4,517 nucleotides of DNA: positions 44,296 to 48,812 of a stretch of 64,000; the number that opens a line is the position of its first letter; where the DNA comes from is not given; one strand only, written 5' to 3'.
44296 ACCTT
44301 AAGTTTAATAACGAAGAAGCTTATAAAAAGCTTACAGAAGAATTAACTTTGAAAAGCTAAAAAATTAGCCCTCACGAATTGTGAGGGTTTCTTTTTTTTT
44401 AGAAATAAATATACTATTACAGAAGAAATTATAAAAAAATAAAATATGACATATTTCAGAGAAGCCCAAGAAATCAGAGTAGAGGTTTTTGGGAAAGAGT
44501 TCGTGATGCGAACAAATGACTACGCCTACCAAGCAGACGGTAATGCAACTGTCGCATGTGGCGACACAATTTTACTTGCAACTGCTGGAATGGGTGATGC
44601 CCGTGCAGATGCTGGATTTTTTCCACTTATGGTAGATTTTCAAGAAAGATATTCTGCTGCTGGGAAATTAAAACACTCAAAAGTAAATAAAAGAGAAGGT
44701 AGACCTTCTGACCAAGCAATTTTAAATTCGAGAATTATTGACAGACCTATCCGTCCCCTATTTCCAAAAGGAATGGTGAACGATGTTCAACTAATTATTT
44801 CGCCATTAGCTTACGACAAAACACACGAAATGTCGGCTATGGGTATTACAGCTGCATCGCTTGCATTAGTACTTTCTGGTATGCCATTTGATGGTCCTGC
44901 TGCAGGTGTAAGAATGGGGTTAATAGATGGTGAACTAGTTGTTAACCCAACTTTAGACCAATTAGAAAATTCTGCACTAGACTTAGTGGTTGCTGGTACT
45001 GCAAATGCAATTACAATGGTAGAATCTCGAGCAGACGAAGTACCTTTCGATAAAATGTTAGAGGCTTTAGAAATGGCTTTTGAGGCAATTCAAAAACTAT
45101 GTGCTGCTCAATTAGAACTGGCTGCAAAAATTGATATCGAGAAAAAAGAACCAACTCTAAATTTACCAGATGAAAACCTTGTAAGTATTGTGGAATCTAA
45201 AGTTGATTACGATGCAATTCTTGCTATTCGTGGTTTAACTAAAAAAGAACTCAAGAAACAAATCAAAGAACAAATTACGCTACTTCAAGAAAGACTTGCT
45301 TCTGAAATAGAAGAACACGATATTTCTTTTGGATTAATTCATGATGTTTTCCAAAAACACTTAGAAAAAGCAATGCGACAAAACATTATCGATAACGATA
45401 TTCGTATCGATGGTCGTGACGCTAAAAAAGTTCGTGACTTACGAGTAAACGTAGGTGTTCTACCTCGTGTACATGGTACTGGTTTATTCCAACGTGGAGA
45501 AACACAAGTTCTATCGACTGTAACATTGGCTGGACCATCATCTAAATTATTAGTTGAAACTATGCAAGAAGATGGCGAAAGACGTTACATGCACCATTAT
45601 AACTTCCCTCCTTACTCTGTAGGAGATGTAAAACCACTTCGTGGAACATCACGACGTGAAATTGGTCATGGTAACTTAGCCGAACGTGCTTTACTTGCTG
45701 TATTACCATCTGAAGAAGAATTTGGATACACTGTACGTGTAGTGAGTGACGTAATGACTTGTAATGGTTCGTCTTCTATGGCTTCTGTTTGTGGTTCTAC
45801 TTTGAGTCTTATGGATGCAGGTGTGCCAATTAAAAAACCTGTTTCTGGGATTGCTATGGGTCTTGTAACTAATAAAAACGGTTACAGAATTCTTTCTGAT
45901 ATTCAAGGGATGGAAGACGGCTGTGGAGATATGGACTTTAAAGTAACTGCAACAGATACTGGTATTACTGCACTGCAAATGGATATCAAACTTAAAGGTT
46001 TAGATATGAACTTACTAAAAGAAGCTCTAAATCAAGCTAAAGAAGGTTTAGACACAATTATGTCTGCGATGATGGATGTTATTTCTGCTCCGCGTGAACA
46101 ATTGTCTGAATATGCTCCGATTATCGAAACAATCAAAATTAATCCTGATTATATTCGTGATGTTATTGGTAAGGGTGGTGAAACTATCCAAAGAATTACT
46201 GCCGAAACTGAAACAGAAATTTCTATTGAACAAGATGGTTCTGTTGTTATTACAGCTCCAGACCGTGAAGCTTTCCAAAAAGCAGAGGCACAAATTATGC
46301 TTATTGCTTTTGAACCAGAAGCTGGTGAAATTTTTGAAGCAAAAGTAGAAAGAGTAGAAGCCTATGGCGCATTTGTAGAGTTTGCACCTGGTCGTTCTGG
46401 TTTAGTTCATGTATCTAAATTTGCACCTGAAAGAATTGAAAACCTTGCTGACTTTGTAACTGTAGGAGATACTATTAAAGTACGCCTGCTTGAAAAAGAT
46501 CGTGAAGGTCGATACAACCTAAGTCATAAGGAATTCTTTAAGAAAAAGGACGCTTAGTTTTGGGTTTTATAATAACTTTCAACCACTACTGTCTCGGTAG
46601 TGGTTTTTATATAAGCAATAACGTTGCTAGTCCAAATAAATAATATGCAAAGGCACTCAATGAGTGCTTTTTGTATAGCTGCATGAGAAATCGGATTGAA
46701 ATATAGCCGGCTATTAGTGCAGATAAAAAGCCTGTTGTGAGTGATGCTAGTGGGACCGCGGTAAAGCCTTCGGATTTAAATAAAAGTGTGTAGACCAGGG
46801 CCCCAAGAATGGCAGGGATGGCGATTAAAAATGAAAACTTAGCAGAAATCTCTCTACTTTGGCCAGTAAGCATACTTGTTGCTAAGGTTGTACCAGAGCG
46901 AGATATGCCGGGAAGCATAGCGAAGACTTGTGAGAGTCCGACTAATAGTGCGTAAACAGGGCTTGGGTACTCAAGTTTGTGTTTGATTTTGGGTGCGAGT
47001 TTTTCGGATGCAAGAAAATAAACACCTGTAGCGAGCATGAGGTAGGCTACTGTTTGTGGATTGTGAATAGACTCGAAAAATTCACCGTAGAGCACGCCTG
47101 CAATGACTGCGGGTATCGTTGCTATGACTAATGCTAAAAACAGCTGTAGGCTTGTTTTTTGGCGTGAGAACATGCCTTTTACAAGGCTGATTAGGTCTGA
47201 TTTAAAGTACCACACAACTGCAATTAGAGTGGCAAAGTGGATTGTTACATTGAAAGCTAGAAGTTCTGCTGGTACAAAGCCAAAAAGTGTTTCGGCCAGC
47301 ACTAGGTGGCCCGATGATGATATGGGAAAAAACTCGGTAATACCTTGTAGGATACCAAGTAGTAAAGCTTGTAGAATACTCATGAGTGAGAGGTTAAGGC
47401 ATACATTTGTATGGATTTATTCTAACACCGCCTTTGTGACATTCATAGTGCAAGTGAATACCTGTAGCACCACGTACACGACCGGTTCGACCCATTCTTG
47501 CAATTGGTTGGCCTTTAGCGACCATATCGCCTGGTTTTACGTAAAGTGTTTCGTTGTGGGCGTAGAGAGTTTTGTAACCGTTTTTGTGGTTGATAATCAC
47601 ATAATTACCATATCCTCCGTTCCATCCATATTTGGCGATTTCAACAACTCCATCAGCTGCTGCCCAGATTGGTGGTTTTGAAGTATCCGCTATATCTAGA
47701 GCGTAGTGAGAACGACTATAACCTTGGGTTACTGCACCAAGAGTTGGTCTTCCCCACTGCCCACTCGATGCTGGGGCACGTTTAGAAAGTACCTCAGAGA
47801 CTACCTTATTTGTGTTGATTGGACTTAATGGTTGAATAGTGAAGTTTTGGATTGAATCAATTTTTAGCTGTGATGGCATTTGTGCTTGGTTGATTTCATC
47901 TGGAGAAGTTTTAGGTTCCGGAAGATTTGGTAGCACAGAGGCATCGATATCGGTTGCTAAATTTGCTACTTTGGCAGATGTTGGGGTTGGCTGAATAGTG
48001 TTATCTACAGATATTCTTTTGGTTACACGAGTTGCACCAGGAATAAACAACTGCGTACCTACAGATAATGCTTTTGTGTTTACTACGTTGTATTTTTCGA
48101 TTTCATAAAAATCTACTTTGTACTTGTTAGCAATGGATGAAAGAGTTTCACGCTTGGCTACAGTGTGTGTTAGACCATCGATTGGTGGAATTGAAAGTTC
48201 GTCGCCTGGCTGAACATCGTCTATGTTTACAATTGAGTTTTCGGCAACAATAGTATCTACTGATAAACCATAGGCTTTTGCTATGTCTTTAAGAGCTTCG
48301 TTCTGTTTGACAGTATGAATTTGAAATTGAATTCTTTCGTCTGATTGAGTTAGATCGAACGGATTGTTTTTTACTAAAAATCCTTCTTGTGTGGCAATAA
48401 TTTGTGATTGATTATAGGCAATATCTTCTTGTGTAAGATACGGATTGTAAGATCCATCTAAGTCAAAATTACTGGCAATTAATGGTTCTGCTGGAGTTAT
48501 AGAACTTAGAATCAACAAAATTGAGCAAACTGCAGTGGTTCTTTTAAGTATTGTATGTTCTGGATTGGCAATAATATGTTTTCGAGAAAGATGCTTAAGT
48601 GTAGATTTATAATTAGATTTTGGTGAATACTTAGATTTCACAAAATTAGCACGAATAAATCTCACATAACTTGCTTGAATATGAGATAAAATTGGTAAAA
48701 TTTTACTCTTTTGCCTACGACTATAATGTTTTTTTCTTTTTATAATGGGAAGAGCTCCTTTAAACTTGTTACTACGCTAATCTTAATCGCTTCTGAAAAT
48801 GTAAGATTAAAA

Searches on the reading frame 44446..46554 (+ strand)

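Call 57: search_protein_families(library=pfam, proteins=[window:44446-46554:+], max_evalue=0.01)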
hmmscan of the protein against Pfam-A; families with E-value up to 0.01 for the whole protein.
window:44446-46554:+ (703 aa): 7 families
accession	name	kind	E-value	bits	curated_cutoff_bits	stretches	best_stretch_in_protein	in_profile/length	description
PF01138.27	RNase_PH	-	4.1e-46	157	25.5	2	329-461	2-130/130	3' exoribonuclease family, domain 1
PF03725.20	RNase_PH_C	-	6.2e-24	84.2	20.8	2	150-214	1-67/67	3' exoribonuclease family, domain 2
PF00575.29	S1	-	1.7e-13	51.2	22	1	623-695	1-74/74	S1 RNA binding domain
PF00013.35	KH_1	-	4.3e-12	46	21.5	1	561-618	2-65/66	KH domain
PF03726.19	PNPase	-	1e-05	26.3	24.6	1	267-325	24-81/81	Polyribonucleotide nucleotidyltransferase, RNA binding domain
PF22675.2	KH-I_KHDC4-BBP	-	0.00074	19.8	30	1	569-609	7-48/76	KHDC4/BBP-like, KH-domain type I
PF24685.1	OB_RRP5_4th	-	0.0089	16.5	31.5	0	624-683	6-70/92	RRP5 OB-fold domain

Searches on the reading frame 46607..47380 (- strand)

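Call 57: search_protein_families(library=pfam, proteins=[window:46607-47380:-], max_evalue=0.01)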
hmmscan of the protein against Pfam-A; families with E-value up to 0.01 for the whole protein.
window:46607-47380:- (257 aa): 2 families
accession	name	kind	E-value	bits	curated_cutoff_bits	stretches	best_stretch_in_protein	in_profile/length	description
PF02673.24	BacA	-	1.7e-69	234.8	33.4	1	5-253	1-256/257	Bacitracin resistance protein BacA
PF01925.25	TauE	-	0.00084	19.5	32.6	1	36-249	24-231/237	Sulfite exporter TauE/SafE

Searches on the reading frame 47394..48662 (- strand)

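Call 57: search_protein_families(library=pfam, proteins=[window:47394-48662:-], max_evalue=0.01)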
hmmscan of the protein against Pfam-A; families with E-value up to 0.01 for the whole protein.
window:47394-48662:- (422 aa): 4 families
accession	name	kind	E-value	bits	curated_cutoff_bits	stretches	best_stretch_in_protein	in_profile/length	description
PF01551.29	Peptidase_M23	-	5e-30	104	28.7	1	318-417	2-96/96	Peptidase family M23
PF01476.26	LysM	-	7.3e-21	74.3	20.9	2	116-159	1-43/43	LysM domain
PF23446.1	LysM1_NFP_LYK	-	0.0017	19.7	36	0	172-208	16-54/60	NFP/LYK LysM1 domain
PF23473.1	LysM3_LYK4_5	-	0.0042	17.6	29.3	0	164-208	3-47/48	LYK4/5 LysM3 domain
